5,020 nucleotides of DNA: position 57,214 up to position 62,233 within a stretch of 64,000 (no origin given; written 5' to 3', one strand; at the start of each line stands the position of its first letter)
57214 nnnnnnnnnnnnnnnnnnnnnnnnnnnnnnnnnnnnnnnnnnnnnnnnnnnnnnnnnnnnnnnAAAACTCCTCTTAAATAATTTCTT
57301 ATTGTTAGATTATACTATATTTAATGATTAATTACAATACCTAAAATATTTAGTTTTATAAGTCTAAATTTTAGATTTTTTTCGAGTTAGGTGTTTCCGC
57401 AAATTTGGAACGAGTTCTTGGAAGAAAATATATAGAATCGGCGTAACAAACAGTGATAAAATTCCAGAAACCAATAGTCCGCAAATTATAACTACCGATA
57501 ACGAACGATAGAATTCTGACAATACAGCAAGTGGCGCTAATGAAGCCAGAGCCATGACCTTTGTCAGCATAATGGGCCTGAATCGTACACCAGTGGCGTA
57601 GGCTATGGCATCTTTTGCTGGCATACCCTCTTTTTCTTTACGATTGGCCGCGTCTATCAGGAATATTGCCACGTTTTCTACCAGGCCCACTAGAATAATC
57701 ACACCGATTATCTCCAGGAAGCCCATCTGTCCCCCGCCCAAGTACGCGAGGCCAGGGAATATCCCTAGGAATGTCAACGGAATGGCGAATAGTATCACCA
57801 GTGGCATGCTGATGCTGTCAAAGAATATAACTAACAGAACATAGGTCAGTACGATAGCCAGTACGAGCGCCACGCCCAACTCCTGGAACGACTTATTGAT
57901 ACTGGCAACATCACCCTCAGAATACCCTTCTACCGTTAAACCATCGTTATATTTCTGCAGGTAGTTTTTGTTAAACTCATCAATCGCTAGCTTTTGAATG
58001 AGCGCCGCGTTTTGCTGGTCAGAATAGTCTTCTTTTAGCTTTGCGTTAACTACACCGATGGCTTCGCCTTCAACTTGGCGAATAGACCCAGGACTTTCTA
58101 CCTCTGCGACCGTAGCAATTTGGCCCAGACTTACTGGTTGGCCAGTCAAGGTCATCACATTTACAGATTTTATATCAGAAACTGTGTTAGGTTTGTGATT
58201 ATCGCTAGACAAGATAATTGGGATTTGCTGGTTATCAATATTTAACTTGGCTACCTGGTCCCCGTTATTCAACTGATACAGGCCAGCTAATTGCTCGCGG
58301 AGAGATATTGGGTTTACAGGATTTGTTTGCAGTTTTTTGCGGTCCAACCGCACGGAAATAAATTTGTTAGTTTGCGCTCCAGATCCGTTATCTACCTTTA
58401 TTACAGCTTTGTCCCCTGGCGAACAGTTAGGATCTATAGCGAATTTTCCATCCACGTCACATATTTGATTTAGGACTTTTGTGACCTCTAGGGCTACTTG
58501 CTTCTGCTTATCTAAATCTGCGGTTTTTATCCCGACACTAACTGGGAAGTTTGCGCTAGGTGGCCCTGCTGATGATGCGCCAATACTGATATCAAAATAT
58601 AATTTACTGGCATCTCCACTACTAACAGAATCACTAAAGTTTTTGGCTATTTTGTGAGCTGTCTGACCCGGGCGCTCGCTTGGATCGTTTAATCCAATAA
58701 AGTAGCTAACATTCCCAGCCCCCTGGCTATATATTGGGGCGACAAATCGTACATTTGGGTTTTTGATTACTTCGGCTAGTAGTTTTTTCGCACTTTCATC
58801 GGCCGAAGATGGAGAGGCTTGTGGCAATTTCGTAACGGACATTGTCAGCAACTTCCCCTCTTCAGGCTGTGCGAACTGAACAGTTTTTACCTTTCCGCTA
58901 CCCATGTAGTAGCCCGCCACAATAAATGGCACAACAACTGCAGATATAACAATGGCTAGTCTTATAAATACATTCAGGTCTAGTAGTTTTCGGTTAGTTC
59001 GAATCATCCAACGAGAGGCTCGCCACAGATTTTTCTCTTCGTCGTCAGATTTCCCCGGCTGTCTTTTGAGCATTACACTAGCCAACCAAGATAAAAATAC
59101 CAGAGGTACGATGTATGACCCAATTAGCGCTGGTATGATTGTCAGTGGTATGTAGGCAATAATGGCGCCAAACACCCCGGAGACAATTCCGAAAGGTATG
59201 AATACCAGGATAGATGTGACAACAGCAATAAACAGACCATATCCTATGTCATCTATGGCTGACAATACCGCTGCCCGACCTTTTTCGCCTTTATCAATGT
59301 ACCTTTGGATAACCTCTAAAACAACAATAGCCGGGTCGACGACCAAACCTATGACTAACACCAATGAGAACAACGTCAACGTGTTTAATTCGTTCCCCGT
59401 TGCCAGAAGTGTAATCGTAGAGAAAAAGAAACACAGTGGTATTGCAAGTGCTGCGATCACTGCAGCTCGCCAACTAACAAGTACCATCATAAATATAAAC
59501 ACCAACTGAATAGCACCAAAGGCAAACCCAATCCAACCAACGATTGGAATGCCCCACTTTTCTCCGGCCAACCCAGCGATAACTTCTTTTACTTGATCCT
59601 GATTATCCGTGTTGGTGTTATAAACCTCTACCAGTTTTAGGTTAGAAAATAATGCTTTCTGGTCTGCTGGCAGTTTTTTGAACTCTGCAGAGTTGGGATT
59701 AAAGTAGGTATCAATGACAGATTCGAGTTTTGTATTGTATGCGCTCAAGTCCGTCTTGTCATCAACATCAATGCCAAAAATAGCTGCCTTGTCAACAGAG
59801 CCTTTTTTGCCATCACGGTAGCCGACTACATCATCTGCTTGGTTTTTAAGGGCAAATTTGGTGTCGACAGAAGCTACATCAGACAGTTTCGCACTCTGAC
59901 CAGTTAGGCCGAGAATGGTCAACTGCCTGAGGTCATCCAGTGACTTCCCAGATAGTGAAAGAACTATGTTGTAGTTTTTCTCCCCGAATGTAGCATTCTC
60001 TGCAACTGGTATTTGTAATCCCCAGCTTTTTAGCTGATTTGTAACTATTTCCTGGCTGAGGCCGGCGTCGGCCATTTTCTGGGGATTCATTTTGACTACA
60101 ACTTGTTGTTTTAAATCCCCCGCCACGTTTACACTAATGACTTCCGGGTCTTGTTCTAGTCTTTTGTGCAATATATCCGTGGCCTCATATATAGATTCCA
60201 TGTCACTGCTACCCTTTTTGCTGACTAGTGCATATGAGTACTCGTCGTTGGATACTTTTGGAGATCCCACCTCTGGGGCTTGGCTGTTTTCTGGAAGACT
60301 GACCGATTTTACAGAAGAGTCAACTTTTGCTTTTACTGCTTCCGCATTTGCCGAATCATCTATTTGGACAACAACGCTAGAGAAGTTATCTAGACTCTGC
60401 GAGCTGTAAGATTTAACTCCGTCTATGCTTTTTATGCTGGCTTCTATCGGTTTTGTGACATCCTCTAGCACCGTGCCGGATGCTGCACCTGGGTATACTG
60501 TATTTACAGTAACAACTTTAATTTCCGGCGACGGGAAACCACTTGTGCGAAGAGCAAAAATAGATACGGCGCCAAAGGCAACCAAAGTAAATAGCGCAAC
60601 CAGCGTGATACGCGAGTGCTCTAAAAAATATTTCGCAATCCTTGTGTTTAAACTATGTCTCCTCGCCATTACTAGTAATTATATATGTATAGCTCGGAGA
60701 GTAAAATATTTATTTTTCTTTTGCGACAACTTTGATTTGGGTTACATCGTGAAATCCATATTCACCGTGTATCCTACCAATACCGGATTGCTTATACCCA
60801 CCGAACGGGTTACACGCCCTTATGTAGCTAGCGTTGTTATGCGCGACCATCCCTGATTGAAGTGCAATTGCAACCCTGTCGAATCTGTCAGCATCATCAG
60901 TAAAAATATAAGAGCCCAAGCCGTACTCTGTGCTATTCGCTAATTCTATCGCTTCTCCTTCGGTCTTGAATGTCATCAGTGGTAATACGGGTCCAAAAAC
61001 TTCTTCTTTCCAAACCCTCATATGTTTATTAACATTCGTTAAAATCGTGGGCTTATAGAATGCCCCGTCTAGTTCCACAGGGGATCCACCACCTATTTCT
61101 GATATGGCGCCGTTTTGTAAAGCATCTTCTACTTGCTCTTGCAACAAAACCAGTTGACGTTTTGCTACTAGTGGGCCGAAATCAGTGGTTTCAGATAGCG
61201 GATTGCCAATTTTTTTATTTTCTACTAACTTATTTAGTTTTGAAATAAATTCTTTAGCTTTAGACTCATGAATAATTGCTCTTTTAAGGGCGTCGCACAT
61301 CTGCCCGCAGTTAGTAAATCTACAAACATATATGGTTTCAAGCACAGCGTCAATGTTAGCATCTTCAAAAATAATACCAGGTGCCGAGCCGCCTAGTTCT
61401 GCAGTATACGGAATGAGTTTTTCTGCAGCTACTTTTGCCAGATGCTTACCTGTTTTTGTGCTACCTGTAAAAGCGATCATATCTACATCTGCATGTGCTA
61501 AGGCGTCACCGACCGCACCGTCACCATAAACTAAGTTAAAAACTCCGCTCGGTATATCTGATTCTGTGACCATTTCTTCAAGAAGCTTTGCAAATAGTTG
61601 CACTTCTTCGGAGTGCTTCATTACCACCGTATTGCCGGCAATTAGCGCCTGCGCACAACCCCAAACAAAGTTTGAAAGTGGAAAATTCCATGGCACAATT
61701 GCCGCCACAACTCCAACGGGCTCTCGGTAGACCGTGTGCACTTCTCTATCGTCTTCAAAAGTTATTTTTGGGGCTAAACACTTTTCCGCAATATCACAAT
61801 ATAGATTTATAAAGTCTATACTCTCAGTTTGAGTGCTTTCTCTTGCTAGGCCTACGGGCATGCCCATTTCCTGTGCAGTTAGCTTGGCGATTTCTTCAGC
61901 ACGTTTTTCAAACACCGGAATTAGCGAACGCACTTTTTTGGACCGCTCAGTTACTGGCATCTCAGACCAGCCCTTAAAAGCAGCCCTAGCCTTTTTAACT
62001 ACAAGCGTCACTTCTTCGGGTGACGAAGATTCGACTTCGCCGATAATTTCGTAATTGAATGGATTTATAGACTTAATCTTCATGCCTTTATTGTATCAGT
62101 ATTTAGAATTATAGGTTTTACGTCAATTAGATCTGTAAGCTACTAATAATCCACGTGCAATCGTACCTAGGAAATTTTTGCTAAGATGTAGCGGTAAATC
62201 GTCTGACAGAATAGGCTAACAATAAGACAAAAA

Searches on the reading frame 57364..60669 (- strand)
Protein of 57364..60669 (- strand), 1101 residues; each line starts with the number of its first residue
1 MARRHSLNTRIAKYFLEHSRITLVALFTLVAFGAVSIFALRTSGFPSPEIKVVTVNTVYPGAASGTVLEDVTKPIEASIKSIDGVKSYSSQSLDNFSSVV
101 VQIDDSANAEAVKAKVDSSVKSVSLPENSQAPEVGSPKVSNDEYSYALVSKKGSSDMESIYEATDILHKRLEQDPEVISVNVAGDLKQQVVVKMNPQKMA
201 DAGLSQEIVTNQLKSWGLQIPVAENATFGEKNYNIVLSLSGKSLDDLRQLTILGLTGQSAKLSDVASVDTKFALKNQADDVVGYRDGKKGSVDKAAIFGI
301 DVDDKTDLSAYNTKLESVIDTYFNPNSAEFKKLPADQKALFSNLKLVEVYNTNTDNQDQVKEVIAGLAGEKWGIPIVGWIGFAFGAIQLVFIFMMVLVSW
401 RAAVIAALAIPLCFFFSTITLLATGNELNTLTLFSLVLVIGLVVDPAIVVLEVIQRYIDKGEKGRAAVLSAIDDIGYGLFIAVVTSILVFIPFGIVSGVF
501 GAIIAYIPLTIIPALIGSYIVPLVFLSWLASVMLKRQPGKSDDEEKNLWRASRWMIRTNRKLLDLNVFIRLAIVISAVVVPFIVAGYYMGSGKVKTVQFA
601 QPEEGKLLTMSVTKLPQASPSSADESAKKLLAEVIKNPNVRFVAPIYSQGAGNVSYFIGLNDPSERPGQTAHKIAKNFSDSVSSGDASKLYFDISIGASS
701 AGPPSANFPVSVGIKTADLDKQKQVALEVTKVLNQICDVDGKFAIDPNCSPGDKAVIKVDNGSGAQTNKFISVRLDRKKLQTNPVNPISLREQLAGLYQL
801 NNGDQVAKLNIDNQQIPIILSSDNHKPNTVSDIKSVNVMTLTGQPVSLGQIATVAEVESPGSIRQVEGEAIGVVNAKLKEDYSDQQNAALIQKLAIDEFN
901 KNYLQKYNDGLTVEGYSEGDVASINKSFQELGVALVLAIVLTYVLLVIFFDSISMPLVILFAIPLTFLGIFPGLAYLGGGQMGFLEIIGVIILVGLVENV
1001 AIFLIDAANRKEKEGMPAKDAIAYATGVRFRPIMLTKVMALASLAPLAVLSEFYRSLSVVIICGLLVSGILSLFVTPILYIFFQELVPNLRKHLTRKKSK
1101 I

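Call 43: search_protein_families(library=pfam, proteins=[window:57364-60669:-], max_evalue=0.001)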
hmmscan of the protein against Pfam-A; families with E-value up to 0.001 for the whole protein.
window:57364-60669:- (1101 aa): 1 family
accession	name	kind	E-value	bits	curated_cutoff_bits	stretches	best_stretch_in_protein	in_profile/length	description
PF00873.25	ACR_tran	-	4.7e-117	392.5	28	2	386-1083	340-1020/1021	AcrB/AcrD/AcrF family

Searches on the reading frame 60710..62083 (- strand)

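Call 43: search_protein_families(library=pfam, proteins=[window:60710-62083:-], max_evalue=0.001)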
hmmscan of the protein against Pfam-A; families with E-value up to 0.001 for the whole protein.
window:60710-62083:- (457 aa): 1 family
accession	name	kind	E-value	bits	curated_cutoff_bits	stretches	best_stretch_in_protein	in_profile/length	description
PF00171.27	Aldedh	-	1.2e-143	479.5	23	1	2-453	8-461/461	Aldehyde dehydrogenase family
